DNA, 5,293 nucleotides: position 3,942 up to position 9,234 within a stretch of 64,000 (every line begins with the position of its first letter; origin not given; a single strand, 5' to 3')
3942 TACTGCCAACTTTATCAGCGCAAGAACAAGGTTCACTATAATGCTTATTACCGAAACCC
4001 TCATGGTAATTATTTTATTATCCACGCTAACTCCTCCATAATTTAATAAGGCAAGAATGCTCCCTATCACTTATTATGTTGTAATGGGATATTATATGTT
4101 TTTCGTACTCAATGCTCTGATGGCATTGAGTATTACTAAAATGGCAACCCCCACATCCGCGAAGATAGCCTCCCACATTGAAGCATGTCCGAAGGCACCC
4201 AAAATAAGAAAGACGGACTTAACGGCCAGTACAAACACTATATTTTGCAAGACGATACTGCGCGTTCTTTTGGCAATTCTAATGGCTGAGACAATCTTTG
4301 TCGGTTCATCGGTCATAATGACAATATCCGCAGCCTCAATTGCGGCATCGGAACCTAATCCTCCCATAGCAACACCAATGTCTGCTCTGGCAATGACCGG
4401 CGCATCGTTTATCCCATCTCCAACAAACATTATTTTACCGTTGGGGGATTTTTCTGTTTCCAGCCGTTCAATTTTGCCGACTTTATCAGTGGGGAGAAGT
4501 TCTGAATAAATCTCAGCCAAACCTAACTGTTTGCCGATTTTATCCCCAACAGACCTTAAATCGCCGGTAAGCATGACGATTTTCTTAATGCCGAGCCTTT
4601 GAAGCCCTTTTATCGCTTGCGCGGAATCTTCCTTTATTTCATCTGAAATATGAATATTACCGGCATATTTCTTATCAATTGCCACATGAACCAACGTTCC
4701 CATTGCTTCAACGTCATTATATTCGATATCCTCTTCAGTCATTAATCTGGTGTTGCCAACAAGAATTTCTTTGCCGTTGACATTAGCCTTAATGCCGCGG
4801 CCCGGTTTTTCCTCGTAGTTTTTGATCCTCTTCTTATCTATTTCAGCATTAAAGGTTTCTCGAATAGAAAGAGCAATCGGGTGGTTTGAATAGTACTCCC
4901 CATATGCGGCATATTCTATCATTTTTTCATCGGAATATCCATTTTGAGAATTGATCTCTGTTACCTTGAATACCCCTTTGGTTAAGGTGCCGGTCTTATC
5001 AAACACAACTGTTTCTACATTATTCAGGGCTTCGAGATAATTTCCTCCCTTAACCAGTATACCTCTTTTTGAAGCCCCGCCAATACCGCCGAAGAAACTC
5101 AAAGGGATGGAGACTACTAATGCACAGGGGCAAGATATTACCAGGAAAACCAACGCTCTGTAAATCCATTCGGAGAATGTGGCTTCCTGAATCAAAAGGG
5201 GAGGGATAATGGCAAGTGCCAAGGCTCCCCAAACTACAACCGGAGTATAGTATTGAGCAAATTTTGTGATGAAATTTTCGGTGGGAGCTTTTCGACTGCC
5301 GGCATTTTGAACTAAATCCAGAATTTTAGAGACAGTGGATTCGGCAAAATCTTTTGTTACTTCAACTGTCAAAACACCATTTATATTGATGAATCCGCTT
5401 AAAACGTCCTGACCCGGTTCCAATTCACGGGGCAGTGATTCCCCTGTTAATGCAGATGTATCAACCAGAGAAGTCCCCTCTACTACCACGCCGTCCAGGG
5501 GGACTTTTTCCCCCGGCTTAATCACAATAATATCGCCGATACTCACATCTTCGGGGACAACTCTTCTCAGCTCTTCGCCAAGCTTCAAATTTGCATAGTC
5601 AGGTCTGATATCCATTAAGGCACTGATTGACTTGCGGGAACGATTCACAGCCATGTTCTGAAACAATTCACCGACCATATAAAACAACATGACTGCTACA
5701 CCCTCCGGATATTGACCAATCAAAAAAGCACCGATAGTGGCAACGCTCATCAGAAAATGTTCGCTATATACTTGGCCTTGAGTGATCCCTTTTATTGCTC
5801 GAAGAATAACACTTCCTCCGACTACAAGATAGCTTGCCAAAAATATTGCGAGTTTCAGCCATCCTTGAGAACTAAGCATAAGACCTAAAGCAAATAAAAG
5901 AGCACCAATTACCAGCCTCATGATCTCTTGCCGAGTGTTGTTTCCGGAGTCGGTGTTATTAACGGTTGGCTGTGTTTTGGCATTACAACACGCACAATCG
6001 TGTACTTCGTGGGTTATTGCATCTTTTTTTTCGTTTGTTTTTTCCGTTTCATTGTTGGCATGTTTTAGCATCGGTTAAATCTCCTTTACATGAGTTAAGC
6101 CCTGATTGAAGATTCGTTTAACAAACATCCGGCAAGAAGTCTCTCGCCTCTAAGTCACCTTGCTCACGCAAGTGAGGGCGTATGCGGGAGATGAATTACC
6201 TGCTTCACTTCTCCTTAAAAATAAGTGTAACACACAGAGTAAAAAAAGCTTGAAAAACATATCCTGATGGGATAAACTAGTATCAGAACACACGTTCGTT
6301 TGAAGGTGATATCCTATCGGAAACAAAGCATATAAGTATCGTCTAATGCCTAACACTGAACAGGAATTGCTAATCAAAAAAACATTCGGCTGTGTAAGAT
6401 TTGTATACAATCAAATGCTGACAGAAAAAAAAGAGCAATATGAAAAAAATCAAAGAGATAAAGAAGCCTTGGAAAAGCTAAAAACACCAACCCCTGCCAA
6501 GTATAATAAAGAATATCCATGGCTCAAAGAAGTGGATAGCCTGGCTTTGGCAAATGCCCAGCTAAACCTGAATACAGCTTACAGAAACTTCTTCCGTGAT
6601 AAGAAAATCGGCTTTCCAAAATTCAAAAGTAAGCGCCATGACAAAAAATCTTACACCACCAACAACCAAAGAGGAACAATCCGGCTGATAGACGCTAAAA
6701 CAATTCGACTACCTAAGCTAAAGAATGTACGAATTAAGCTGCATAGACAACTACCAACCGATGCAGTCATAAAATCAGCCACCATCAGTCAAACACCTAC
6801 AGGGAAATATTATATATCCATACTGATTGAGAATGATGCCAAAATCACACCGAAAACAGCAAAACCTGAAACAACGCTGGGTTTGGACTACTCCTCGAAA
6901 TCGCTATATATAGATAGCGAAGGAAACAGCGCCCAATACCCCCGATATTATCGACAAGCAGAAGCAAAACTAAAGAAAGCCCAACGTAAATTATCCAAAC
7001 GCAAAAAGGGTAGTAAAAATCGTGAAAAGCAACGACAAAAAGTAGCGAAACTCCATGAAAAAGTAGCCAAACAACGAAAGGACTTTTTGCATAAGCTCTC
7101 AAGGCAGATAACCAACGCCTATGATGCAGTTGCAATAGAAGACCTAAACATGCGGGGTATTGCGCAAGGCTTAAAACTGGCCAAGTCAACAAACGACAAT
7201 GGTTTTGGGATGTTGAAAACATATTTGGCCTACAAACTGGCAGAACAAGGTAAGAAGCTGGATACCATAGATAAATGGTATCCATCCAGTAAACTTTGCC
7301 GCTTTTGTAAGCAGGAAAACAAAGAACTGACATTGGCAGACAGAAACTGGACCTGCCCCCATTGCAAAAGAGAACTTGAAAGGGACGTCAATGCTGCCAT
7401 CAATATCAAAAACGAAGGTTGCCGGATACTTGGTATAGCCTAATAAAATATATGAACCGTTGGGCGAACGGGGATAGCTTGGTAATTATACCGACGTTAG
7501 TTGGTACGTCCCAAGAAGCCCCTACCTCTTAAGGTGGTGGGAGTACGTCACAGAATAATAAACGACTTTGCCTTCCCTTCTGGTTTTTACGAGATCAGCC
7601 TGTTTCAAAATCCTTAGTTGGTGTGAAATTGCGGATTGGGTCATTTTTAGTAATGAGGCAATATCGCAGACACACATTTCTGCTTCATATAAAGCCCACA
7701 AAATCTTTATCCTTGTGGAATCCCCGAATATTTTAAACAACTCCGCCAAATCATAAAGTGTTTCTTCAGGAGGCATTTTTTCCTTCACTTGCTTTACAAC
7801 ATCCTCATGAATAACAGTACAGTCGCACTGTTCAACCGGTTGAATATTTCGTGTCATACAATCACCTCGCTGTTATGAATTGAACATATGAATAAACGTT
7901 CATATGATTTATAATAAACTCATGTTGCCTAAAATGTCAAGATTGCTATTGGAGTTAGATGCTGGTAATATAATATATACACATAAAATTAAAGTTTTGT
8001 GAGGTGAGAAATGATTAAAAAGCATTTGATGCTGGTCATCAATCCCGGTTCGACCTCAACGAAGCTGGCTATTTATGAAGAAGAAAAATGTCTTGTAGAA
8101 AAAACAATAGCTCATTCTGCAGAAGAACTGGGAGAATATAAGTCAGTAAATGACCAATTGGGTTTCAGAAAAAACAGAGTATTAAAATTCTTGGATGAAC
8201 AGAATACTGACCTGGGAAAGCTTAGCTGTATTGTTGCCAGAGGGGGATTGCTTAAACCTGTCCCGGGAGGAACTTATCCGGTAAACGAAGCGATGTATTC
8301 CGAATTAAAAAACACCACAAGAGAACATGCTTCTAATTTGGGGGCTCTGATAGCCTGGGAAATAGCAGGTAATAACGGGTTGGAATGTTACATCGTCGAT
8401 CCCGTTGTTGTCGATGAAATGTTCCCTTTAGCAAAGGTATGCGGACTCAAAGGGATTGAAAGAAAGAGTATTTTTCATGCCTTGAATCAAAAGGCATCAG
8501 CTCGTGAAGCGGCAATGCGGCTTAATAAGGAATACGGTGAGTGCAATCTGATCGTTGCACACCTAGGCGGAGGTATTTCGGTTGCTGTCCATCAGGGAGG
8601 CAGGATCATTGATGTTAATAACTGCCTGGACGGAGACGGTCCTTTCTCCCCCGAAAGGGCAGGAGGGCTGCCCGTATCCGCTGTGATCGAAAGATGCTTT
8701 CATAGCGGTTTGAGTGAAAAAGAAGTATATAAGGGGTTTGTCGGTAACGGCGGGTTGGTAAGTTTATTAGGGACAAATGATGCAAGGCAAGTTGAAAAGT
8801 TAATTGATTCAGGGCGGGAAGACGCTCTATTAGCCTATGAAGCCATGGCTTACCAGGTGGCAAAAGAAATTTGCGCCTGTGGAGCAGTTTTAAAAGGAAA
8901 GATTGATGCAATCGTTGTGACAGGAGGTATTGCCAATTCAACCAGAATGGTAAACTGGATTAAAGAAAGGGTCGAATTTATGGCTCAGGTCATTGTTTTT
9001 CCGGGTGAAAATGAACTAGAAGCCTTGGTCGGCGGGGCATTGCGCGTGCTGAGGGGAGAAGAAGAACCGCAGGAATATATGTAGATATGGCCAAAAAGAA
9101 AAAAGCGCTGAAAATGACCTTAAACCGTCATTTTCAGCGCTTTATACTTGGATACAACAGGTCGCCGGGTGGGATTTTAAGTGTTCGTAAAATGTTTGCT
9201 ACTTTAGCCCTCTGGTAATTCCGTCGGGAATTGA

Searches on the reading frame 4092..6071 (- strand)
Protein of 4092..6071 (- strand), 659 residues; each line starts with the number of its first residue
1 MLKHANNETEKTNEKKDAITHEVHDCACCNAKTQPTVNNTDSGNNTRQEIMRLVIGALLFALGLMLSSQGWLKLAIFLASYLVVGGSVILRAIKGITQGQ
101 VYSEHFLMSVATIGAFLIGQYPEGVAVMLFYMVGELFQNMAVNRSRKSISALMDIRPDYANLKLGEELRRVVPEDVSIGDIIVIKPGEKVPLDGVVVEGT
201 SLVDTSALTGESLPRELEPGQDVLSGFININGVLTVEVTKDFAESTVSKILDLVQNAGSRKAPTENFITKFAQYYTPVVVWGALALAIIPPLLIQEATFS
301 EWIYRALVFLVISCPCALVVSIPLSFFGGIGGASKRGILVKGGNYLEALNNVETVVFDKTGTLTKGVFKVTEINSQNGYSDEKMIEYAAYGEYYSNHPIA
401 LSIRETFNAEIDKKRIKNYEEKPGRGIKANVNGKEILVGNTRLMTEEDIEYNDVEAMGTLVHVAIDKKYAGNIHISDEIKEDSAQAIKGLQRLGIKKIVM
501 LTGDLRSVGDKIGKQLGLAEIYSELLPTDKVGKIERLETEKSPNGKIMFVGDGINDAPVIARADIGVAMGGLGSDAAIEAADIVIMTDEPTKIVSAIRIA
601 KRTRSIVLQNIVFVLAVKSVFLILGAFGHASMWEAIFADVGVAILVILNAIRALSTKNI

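Call 43: search_protein_families(library=ncbifam, proteins=[window:4092-6071:-], max_evalue=1e-10)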
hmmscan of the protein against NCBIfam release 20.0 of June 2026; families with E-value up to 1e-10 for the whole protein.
window:4092-6071:- (659 aa): 18 families
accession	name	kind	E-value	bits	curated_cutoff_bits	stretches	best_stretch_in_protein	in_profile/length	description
TIGR01525.1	ATPase-IB_hvy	subfamily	2.3e-171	571.5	346.25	1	106-652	3-559/560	heavy metal translocating P-type ATPase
TIGR01512.1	ATPase-IB2_Cd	subfamily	5.2e-159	530.1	313.5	1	105-654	2-493/494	cadmium family heavy metal-translocating P-type ATPase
NF008262.1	PRK11033.1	equivalog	1e-146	490.3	1005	1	14-656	88-730/731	zinc/cadmium/mercury/lead-transporting ATPase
NF033775.1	P_type_ZntA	exception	7.9e-135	450.9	1240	1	48-656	126-731/732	Zn(II)/Cd(II)/Pb(II) translocating P-type ATPase ZntA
TIGR01511.1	ATPase-IB1_Cu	subfamily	1.2e-109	367.6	397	1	106-628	32-510/542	copper-translocating P-type ATPase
NF007952.0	PRK10671.1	equivalog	9.2e-84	282.1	1316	1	131-617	300-788/838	copper-exporting P-type ATPase CopA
TIGR01494.1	ATPase_P-type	subfamily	1.1e-73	248.4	62.3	1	128-628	3-463/478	HAD-IC family P-type ATPase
TIGR01497.1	kdpB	equivalog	1.7e-47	161.9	527.9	1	126-602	70-565/675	potassium-transporting ATPase subunit KdpB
TIGR01647.1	ATPase-IIIA_H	equivalog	6.9e-43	146.9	615.5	1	106-393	40-328/755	plasma-membrane proton-efflux P-type ATPase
NF010609.0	PRK14010.1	equivalog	4.3e-36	124.3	1323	2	174-386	121-332/673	K(+)-transporting ATPase subunit B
TIGR01522.1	ATPase-IIA2_Ca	equivalog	2.6e-26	91.7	798.3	2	107-374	67-341/854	calcium-transporting P-type ATPase, PMR1-type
TIGR01517.1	ATPase-IIB_Ca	equivalog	2.9e-26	91.9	507.05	2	169-377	167-385/882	calcium-translocating P-type ATPase, PMCA-type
TIGR01523.1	ATPase-IID_K-Na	equivalog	2.2e-23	81.9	645.05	1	527-645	677-795/997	potassium/sodium efflux P-type ATPase, fungal-type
TIGR01106.1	ATPase-IIC_X-K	subfamily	3.7e-22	78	946.1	1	125-377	108-369/997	Na,H/K antiporter P-type ATPase subunit alpha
TIGR01116.1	ATPase-IIA1_Ca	equivalog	1.6e-20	72.8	703.4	1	457-599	445-597/799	calcium-translocating P-type ATPase, SERCA-type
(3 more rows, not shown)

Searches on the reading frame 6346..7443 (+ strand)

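Call 43: search_protein_families(library=ncbifam, proteins=[window:6346-7443:+], max_evalue=1e-10)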
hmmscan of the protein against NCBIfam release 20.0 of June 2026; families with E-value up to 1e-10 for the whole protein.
window:6346-7443:+ (365 aa): 4 families
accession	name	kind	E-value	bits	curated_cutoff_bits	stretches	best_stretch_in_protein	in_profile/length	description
NF038281.1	IS200_TnpB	exception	6.4e-112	374.2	425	1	1-358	9-359/360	IS200/IS605 family element RNA-guided endonuclease TnpB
NF040570.1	guided_TnpB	subfamily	5.4e-98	328.8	100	1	2-356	7-388/389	RNA-guided endonuclease TnpB family protein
NF038280.1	IS607_TnpB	exception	2.6e-56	191.4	350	1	2-356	12-390/431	IS607 family element RNA-guided endonuclease TnpB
NF038192.1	V_cas_c2c8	exception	2.9e-32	112.4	350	1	31-272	116-382/457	type V CRISPR-associated protein C2c8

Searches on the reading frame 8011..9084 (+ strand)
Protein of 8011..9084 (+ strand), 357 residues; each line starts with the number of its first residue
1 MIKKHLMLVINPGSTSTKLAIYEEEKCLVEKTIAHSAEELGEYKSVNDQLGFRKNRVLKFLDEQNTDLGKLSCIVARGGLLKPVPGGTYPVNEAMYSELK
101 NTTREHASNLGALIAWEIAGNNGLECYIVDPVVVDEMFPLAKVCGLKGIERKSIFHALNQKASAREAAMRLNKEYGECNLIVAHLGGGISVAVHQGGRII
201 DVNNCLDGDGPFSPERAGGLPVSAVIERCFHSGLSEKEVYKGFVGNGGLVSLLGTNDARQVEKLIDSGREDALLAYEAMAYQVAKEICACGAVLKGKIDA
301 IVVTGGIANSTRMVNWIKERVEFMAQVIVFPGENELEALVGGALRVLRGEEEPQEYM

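Call 43: search_protein_families(library=ncbifam, proteins=[window:8011-9084:+], max_evalue=1e-10)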
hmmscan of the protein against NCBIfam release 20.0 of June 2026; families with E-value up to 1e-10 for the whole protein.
window:8011-9084:+ (357 aa): 6 families
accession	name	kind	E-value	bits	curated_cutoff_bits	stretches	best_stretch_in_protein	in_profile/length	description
TIGR02707.1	butyr_kinase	equivalog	1.9e-149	497.5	289.1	1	7-354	2-350/351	butyrate kinase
NF002834.0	PRK03011.1-5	subfamily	2.4e-149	497.3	222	1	6-356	4-355/357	butyrate kinase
TIGR00016.1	ackA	subfamily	1.9e-24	86.2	293.4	1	151-324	180-356/405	acetate/propionate family kinase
NF009099.0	PRK12440.1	equivalog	8.8e-20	71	693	1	151-311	174-334/397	acetate/propionate family kinase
NF009045.0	PRK12379.1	equivalog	1.1e-16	60.7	580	1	151-319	170-340/402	propionate kinase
NF005462.0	PRK07058.1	equivalog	2.1e-12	46.7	486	1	147-312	172-333/396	acetate/propionate family kinase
